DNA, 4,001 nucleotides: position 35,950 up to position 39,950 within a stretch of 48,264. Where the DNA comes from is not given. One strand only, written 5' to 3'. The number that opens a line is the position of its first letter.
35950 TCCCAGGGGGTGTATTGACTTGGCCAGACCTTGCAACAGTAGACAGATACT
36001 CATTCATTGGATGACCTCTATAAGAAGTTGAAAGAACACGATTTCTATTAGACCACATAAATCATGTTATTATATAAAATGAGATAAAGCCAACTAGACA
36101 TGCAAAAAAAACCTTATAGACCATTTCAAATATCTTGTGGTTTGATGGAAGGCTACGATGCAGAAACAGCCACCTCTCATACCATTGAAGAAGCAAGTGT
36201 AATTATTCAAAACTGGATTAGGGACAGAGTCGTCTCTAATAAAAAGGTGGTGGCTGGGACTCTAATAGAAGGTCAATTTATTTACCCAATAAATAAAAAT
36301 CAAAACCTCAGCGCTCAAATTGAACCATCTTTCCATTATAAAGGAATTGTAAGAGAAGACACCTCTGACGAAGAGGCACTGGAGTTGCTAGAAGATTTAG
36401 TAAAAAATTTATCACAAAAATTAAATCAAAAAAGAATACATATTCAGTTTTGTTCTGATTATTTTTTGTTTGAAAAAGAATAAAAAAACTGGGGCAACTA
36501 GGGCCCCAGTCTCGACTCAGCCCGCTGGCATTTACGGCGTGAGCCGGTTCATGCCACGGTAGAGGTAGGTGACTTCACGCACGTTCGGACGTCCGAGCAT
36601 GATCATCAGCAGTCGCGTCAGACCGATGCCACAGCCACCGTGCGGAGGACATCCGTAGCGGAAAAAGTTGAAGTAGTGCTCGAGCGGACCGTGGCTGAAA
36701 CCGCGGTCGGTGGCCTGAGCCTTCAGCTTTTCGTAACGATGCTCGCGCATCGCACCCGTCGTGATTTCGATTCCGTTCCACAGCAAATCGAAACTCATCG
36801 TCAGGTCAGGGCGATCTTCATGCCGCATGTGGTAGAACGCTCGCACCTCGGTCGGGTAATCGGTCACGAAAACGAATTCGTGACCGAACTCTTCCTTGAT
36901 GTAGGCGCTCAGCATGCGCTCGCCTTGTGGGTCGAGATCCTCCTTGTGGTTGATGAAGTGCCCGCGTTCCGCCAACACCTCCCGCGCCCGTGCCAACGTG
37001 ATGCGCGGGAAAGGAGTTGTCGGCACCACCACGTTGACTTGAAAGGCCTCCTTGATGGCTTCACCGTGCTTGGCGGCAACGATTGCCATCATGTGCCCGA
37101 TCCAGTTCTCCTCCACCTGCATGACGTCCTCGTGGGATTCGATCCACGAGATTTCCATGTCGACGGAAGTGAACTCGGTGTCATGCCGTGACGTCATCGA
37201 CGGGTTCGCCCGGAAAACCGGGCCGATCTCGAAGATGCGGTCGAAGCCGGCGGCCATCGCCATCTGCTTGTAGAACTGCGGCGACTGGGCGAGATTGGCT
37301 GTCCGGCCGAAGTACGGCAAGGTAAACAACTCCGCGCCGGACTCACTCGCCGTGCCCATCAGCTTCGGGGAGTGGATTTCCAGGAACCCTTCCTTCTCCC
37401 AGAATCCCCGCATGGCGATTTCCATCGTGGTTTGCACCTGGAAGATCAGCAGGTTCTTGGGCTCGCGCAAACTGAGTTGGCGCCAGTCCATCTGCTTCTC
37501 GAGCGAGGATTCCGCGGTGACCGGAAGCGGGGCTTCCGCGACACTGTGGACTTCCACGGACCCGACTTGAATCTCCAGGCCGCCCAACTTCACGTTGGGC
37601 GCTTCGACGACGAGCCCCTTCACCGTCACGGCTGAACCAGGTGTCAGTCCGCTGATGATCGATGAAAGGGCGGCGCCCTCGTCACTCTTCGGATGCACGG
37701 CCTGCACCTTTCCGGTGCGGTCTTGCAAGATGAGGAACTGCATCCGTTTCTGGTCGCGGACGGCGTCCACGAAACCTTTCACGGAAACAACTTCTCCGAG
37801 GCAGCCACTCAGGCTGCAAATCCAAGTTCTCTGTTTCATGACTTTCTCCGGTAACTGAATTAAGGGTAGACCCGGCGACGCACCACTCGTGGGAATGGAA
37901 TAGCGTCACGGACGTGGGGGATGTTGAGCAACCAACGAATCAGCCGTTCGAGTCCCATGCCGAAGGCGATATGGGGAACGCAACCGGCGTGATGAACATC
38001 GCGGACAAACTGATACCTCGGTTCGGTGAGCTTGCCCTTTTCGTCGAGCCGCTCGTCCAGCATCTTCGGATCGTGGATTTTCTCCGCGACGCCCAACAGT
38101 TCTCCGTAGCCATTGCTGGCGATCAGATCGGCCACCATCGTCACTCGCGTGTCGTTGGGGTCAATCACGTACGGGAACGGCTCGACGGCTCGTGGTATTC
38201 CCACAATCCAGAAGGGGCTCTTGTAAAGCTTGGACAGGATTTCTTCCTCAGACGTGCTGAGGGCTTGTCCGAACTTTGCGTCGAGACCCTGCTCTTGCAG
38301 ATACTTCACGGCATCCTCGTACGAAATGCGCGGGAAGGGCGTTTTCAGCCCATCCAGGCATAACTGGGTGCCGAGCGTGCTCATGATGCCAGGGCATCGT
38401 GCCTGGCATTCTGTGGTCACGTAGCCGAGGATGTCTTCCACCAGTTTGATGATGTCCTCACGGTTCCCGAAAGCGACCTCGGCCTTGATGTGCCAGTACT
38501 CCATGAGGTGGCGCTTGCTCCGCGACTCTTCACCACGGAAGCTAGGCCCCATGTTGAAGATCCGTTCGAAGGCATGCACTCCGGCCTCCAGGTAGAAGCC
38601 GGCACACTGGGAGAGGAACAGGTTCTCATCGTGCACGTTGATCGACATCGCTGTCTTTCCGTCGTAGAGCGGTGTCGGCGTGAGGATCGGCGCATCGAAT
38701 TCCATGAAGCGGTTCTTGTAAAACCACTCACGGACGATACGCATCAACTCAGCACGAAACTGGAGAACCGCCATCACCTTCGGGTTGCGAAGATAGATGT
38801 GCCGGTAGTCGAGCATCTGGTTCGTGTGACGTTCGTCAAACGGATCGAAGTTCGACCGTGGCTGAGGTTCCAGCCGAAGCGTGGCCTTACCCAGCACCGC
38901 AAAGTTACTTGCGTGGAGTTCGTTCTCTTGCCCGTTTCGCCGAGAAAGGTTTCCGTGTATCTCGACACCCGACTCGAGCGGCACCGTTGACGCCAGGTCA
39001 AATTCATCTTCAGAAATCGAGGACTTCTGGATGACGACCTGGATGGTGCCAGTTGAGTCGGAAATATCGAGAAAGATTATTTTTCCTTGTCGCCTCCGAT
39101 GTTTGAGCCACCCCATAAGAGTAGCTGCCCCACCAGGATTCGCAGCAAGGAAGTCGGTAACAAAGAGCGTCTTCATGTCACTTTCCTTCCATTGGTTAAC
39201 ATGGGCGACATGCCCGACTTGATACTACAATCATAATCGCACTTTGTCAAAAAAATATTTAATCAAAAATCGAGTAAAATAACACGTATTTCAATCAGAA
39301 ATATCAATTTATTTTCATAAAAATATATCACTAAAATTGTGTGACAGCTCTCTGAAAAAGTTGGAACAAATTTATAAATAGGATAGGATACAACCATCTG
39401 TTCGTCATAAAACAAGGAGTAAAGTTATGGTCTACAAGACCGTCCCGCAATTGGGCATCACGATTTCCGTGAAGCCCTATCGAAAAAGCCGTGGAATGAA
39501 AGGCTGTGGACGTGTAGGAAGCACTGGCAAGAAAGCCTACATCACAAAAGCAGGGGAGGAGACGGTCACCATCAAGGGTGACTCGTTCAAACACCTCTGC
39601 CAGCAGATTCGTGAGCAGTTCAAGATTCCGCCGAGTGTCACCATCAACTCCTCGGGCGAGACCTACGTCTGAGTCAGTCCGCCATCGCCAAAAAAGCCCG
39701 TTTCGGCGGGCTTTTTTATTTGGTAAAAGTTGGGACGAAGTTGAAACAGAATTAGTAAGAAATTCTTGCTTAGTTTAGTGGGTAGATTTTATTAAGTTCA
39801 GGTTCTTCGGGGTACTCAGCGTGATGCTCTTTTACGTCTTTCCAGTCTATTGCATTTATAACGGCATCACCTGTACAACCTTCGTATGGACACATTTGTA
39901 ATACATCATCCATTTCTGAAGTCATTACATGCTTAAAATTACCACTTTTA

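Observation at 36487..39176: Roughly 60% GC two-gene operon of class IIb aaRS genes (AsnRS-like then AspRS-like) inside a roughly 35% GC genome, with a non-canonical motif 2 in the AspRS-like enzyme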

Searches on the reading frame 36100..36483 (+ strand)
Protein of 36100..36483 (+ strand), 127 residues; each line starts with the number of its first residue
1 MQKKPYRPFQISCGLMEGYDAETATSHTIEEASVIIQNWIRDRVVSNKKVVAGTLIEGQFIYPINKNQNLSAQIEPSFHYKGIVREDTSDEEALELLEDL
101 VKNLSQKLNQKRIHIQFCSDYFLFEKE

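Call 3: search_protein_families(library=pfam, proteins=[window:36100-36483:+], max_evalue=0.01)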
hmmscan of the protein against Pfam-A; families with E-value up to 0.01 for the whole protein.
window:36100-36483:+ (127 aa): 0 families

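Call 4: search_protein_families(library=ncbifam, proteins=[window:36100-36483:+], max_evalue=0.01)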
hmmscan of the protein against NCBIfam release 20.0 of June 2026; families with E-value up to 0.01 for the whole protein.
window:36100-36483:+ (127 aa): 0 families

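Call 30: find_encoding_contigs(protein=window:36100-36483:+, flank=10000, max_places=6)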
Protein window:36100-36483:+ (127 aa): 3 contigs read that carry it; 2 places shown.
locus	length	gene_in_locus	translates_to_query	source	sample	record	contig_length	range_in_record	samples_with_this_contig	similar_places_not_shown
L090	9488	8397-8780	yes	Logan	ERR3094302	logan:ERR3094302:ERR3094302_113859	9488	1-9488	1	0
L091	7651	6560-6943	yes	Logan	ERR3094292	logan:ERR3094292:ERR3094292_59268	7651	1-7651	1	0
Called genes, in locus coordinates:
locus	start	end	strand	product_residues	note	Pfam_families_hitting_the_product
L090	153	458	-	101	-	-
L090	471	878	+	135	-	-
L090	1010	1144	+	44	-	-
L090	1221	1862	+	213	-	-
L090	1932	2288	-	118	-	-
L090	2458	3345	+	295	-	-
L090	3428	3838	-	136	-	-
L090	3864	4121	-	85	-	PF18893:DUF5652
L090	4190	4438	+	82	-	PF13376:OmdA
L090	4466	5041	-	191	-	PF10342:Kre9_KNH (weak)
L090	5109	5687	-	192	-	-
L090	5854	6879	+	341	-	PF04909:Amidohydro_2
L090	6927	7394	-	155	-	PF11969:DcpS_C (weak), PF01230:HIT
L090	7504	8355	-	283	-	PF01135:PCMT, PF01209:Ubie_methyltran, PF06325:PrmA (weak), PF13847:Methyltransf_31, PF08241:Methyltransf_11, PF08242:Methyltransf_12, PF13649:Methyltransf_25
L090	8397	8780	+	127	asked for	-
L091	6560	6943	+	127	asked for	-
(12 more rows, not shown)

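Call 58: search_protein_families(library=phrogs, proteins=[window:36100-36483:+], max_evalue=0.01)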
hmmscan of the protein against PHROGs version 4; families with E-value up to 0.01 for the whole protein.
window:36100-36483:+ (127 aa): 0 families

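Call 87: search_protein_families(library=padloc, proteins=[window:36100-36483:+], max_evalue=0.001)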
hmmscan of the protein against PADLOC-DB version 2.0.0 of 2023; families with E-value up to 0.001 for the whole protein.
window:36100-36483:+ (127 aa): 0 families

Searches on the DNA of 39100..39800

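Call 56: search_rna_families(source=window, start=39100, end=39800, threshold=evalue, max_evalue=1)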
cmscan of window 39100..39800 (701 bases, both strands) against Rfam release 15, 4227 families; matches with E-value up to 1: 3.
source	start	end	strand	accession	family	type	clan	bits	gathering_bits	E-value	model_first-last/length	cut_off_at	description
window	39646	39716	+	RF02144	rsmX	Gene;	CL00106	22.1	56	0.068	1-114/114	no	rsmX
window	39687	39745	-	RF00506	Thr_leader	Cis-reg; leader;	-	18.3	55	0.84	1-118/118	no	Threonine operon leader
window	39690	39716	+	RF01400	istR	Gene; antitoxin;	-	18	45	0.41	103-129/130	no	istR Hfq binding RNA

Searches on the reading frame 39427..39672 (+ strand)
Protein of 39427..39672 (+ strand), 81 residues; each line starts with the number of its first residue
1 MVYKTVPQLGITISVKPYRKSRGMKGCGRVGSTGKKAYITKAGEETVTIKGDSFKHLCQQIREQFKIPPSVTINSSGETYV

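Call 3: search_protein_families(library=pfam, proteins=[window:39427-39672:+], max_evalue=0.01)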
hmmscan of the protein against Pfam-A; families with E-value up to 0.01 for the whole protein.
window:39427-39672:+ (81 aa): 0 families

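Call 4: search_protein_families(library=ncbifam, proteins=[window:39427-39672:+], max_evalue=0.01)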
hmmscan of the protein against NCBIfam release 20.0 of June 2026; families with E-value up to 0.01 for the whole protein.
window:39427-39672:+ (81 aa): 0 families

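Call 58: search_protein_families(library=phrogs, proteins=[window:39427-39672:+], max_evalue=0.01)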
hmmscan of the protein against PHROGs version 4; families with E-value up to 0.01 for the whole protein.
window:39427-39672:+ (81 aa): 0 families

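Call 87: search_protein_families(library=padloc, proteins=[window:39427-39672:+], max_evalue=0.001)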
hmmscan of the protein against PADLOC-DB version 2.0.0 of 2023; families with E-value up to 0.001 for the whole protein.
window:39427-39672:+ (81 aa): 0 families

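Call 110: find_encoding_contigs(protein=window:39427-39672:+, flank=10000, max_places=8)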
Protein window:39427-39672:+ (81 aa): no gene with exactly this product is on record in the collection.
